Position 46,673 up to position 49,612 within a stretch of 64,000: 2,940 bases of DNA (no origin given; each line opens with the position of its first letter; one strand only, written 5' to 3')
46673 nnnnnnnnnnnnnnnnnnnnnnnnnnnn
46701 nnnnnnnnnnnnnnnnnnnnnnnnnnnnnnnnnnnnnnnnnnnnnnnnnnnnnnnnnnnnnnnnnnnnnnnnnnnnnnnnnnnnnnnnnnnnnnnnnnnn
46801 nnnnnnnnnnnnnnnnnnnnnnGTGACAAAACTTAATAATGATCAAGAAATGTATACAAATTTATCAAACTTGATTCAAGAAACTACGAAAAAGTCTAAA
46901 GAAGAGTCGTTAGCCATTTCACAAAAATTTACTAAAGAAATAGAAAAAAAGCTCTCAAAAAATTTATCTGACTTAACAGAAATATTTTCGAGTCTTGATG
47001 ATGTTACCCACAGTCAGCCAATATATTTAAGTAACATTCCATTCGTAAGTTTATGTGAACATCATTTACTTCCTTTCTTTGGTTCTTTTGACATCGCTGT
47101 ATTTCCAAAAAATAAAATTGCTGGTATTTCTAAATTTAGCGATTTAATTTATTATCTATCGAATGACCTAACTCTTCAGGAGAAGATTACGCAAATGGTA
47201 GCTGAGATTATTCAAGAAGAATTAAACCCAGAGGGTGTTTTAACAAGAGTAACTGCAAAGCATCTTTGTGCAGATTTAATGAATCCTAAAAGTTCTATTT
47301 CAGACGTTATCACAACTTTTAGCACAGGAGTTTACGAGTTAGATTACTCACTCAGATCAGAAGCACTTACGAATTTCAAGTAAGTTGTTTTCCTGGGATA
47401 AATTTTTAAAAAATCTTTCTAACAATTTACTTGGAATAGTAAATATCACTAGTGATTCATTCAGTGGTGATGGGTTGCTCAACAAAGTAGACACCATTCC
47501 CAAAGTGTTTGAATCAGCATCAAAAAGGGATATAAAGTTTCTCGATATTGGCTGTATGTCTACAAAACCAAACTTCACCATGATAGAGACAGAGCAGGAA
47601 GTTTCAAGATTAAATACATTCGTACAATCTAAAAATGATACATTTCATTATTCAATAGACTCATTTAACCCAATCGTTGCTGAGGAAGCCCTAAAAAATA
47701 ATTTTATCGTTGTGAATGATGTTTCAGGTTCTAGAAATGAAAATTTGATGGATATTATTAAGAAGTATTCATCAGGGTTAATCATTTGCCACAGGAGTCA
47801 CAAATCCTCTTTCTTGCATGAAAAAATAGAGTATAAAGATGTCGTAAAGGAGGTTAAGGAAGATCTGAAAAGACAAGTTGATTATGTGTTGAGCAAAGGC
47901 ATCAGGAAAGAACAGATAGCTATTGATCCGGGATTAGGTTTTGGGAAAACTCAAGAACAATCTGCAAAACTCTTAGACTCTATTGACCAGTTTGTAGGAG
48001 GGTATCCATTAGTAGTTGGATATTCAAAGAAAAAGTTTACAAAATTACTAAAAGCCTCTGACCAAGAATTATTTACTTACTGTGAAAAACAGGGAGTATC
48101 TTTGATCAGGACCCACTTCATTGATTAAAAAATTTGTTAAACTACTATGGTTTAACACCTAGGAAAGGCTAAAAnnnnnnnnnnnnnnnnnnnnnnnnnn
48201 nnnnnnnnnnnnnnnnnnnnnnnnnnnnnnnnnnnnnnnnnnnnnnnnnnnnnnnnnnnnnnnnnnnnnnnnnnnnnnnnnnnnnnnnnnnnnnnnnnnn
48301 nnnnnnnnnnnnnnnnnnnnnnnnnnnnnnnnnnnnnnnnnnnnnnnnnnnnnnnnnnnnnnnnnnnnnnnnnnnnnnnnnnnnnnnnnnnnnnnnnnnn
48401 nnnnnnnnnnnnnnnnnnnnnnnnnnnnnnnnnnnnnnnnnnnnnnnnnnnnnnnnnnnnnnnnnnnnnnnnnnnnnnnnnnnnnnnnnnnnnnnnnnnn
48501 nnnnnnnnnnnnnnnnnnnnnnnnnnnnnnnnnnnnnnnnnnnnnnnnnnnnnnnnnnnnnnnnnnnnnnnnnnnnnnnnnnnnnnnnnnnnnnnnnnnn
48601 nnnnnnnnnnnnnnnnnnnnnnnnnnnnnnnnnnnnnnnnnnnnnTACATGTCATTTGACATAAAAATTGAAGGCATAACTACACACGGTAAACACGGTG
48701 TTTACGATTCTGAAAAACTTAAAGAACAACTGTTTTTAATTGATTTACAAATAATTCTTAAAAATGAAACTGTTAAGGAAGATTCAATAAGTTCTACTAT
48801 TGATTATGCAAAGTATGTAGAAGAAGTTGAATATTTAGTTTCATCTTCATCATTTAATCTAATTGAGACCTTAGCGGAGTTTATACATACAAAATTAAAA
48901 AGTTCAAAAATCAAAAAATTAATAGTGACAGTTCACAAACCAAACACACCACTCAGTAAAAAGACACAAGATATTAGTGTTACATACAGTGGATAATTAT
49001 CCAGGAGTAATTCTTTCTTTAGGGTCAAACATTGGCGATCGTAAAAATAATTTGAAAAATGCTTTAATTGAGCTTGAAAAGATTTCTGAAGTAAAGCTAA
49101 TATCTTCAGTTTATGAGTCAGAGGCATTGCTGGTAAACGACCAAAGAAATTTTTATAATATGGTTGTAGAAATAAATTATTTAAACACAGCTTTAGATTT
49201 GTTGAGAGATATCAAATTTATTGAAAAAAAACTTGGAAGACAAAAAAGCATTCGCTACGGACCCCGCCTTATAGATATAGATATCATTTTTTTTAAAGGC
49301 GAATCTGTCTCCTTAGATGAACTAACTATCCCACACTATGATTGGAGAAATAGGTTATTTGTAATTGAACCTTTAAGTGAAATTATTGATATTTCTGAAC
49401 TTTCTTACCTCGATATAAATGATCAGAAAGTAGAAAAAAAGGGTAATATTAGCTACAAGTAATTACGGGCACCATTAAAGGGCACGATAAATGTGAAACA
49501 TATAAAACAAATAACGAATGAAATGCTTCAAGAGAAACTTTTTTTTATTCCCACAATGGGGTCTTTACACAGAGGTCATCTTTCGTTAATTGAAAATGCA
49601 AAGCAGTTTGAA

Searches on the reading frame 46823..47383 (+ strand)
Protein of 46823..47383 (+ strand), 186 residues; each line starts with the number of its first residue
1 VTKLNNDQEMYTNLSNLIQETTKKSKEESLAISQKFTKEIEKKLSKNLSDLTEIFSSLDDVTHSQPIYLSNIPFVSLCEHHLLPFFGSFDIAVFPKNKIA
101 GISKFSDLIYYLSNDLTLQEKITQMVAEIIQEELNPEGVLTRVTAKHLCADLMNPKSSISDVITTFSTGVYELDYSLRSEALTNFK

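Call 3: search_protein_families(library=pfam, proteins=[window:46823-47383:+], max_evalue=1)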
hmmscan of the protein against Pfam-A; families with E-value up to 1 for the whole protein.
window:46823-47383:+ (186 aa): 7 families
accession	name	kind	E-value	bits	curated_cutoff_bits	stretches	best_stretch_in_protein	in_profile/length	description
PF01227.27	GTP_cyclohydroI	-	5e-35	121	27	1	16-184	7-177/179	GTP cyclohydrolase I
PF24132.1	DUF7399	-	0.053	14.4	27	0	3-43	21-61/134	Family of unknown function (DUF7399)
PF18391.7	CHIP_TPR_N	-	0.065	14.4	26.7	1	6-60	16-78/83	CHIP N-terminal tetratricopeptide repeat domain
PF06769.20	YoeB_toxin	-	0.077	13.5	27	0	104-134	5-35/80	YoeB-like toxin of bacterial type II toxin-antitoxin system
PF08963.15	DUF1878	-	0.081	13.9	23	0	6-55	41-90/110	Protein of unknown function (DUF1878)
PF05757.16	PsbQ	-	0.13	12.8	26.9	1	8-42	138-172/204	Oxygen evolving enhancer protein 3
PF22114.2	NUP120_helical_2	-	0.22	12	21.5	0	9-60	14-67/184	Nucleoporin NUP120, helical domain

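Call 4: search_protein_families(library=ncbifam, proteins=[window:46823-47383:+], max_evalue=1)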
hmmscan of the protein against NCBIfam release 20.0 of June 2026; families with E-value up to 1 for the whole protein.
window:46823-47383:+ (186 aa): 8 families
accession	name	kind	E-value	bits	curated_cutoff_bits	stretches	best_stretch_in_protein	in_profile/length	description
NF006826.0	PRK09347.1-3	subfamily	1e-32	113.2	162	1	16-184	15-185/189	GTP cyclohydrolase I FolE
NF006825.1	PRK09347.1-2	subfamily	1.1e-30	106.4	174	1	23-183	14-176/179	GTP cyclohydrolase I FolE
TIGR00063.1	folE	equivalog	6.8e-29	100.7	181.6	1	14-184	5-177/180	GTP cyclohydrolase I FolE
NF006824.0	PRK09347.1-1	equivalog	4.5e-21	75.3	202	1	30-185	63-216/219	GTP cyclohydrolase I FolE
TIGR03139.1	QueF-II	equivalog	0.0019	18.1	86.9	1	67-139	20-92/115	preQ(1) synthase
NF042955.1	Ppl_antiphage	equivalog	0.0043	15.1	1000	1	4-148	568-709/882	anti-phage protein Ppl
NF006146.0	PRK08295.1-3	equivalog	0.055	13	414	1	7-57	123-172/218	RNA polymerase factor sigma-70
TIGR02872.1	spore_ytvI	equivalog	0.44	9.9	198.15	1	5-74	86-156/341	sporulation integral membrane protein YtvI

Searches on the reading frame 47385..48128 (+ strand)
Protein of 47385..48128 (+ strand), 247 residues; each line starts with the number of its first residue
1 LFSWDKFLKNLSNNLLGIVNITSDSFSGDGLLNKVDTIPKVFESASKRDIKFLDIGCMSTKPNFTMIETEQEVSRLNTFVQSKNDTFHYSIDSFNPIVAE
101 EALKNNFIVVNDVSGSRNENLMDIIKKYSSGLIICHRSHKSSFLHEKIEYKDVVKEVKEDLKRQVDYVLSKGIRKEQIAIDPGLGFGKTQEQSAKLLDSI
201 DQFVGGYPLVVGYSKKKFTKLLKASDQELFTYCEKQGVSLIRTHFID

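Call 3: search_protein_families(library=pfam, proteins=[window:47385-48128:+], max_evalue=1)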
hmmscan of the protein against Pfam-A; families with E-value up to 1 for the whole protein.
window:47385-48128:+ (247 aa): 3 families
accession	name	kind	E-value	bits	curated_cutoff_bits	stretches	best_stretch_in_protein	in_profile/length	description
PF00809.28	Pterin_bind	-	3e-46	158.5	25.5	1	17-244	2-244/244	Pterin binding enzyme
PF25723.1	HU_inhibitor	-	0.024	15.2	27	0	151-180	22-48/72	Bacteriophage inhibitor of histone-like protein HU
PF10280.14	Med11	-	0.097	13.5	26.9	0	136-174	39-77/120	Mediator complex protein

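Call 4: search_protein_families(library=ncbifam, proteins=[window:47385-48128:+], max_evalue=1)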
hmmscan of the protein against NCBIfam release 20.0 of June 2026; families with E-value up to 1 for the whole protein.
window:47385-48128:+ (247 aa): 7 families
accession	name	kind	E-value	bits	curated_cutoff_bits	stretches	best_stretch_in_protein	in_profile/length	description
TIGR01496.1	DHPS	equivalog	1.8e-51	175.3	162.6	1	15-227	2-218/258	dihydropteroate synthase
NF033502.0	Sul4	exception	5.2e-34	118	600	1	15-219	7-227/277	sulfonamide-resistant dihydropteroate synthase Sul4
NF008625.0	PRK11613.1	equivalog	4.6e-27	94.8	455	1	8-227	10-233/282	dihydropteroate synthase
NF000295.1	Sul2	exception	1.7e-16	60.8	575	1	10-222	2-219/271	sulfonamide-resistant dihydropteroate synthase Sul2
NF000296.1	Sul3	exception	2.1e-16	60.3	475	1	14-203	3-196/263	sulfonamide-resistant dihydropteroate synthase Sul3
NF000294.1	Sul1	exception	2.3e-12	47.2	600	1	15-219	3-214/278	sulfonamide-resistant dihydropteroate synthase Sul1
NF010931.0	PRK14351.1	equivalog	0.079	11.5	1051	1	77-171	217-311/692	NAD-dependent DNA ligase LigA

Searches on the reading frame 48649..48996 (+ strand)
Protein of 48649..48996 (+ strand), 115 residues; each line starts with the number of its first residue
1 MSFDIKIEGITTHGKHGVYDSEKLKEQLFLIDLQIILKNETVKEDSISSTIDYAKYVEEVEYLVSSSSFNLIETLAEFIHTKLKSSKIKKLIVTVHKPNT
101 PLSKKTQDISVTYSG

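Call 3: search_protein_families(library=pfam, proteins=[window:48649-48996:+], max_evalue=1)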
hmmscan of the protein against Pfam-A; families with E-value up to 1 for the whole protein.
window:48649-48996:+ (115 aa): 1 family
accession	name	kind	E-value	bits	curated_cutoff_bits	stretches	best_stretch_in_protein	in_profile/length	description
PF02152.23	FolB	-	4.4e-25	88.8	31.8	1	5-113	1-112/113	Dihydroneopterin aldolase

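Call 4: search_protein_families(library=ncbifam, proteins=[window:48649-48996:+], max_evalue=1)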
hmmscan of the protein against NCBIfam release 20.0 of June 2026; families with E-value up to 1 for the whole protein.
window:48649-48996:+ (115 aa): 5 families
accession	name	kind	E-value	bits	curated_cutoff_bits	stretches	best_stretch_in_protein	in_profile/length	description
TIGR00525.1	folB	equivalog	4e-23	82.1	72.15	1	5-112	3-113/116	dihydroneopterin aldolase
TIGR00526.1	folB_dom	domain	3e-18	66.2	45.05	1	5-112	4-114/122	FolB domain-containing protein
NF008614.0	PRK11593.1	equivalog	5.5e-07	30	184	1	7-98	6-99/119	bifunctional dihydroneopterin aldolase/7,8-dihydroneopterin epimerase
NF008418.0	PRK11245.1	equivalog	0.00021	21.4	152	1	5-99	8-104/121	dihydroneopterin triphosphate 2'-epimerase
NF033586.1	staphy_B_SbnF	exception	0.022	13.5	900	1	10-90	37-116/577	staphyloferrin B biosynthesis protein SbnF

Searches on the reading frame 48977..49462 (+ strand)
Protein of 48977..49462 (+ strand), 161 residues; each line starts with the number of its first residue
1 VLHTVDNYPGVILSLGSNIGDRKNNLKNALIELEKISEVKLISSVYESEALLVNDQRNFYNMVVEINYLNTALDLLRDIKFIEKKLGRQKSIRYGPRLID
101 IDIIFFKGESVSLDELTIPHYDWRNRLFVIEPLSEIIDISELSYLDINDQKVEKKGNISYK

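Call 3: search_protein_families(library=pfam, proteins=[window:48977-49462:+], max_evalue=1)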
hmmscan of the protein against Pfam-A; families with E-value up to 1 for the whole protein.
window:48977-49462:+ (161 aa): 1 family
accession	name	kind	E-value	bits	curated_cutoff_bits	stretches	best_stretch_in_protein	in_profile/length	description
PF01288.25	HPPK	-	3.4e-34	118.1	25.7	1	12-137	1-115/116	7,8-dihydro-6-hydroxymethylpterin-pyrophosphokinase (HPPK)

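Call 4: search_protein_families(library=ncbifam, proteins=[window:48977-49462:+], max_evalue=1)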
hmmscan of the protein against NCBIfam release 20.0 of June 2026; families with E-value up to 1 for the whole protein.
window:48977-49462:+ (161 aa): 3 families
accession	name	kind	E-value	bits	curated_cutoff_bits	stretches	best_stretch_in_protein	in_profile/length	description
TIGR01498.1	folK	equivalog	6.1e-35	120.2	54.1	1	11-137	1-127/128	2-amino-4-hydroxy-6-hydroxymethyldihydropteridine diphosphokinase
NF007595.0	PRK10239.1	equivalog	1.3e-20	73.7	252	1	13-138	6-134/159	2-amino-4-hydroxy-6-hydroxymethyldihydropteridine diphosphokinase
NF010692.0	PRK14092.1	equivalog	1.1e-15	57.7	234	1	13-141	12-141/163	2-amino-4-hydroxy-6-hydroxymethyldihydropteridine diphosphokinase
